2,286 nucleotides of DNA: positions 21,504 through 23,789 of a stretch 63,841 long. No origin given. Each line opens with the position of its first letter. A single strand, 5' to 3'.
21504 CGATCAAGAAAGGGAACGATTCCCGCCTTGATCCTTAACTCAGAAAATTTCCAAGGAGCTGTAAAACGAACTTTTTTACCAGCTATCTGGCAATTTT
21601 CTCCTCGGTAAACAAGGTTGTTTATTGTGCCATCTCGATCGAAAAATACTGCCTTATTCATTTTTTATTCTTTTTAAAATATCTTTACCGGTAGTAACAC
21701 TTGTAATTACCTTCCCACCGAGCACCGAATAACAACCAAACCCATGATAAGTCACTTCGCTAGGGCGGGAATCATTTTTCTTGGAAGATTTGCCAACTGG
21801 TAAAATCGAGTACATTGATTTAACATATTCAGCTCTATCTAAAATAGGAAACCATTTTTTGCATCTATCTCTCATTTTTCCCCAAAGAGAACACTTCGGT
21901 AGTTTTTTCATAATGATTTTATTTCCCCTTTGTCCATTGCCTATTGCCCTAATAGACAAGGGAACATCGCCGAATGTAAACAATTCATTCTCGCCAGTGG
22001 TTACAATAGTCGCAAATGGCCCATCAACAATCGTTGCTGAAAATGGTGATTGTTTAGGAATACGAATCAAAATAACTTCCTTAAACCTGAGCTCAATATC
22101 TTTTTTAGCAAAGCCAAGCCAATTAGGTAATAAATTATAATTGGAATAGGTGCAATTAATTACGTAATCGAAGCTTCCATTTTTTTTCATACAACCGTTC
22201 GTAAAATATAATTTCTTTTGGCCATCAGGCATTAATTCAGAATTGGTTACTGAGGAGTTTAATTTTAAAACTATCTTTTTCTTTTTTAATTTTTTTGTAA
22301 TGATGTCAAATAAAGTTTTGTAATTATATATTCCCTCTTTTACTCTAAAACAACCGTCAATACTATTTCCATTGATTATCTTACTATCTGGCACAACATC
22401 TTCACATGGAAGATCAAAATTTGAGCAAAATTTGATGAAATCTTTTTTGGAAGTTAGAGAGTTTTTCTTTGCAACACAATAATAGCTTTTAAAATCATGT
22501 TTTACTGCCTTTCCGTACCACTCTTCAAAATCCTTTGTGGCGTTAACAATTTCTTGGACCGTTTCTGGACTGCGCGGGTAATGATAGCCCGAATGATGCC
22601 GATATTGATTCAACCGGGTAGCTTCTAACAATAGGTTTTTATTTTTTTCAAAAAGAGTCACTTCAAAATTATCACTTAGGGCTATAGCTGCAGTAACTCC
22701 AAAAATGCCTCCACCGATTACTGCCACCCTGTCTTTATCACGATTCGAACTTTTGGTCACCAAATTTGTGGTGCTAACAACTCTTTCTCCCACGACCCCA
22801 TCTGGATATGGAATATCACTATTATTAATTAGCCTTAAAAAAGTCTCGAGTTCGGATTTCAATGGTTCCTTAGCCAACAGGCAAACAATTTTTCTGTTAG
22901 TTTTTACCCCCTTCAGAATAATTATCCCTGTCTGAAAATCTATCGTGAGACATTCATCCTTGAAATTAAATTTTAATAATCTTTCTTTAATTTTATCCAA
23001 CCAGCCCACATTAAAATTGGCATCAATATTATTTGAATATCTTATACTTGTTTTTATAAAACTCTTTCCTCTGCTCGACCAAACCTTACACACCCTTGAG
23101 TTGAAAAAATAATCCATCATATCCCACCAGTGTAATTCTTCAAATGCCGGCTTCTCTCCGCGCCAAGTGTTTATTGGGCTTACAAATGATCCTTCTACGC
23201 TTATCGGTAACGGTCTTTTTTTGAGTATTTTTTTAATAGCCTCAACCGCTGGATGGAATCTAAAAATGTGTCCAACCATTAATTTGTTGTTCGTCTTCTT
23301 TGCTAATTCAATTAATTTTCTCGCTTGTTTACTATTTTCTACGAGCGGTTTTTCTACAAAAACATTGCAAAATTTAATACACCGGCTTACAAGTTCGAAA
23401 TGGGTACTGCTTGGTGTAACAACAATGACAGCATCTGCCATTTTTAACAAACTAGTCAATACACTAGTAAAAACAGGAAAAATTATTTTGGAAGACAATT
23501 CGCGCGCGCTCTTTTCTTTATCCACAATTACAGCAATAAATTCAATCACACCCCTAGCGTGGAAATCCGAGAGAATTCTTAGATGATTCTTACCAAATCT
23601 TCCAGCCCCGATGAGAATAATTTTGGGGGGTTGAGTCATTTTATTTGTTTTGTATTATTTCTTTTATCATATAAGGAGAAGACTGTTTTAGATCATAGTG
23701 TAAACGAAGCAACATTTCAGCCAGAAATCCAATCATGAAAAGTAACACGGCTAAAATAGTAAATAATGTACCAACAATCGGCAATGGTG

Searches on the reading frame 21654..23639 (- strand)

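Call 77: search_protein_families(library=pfam, max_evalue=0.000001, proteins=[window:21654-23639:-])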
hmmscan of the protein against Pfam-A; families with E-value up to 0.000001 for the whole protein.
window:21654-23639:- (661 aa): 2 families
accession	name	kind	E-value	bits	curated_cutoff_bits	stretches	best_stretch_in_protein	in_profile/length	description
PF01408.29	GFO_IDH_MocA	-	6.8e-22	78.8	24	1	6-124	2-120/120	Oxidoreductase family, NAD-binding Rossmann fold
PF01266.30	DAO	-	5.6e-11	43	27.9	1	304-605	1-305/353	FAD dependent oxidoreductase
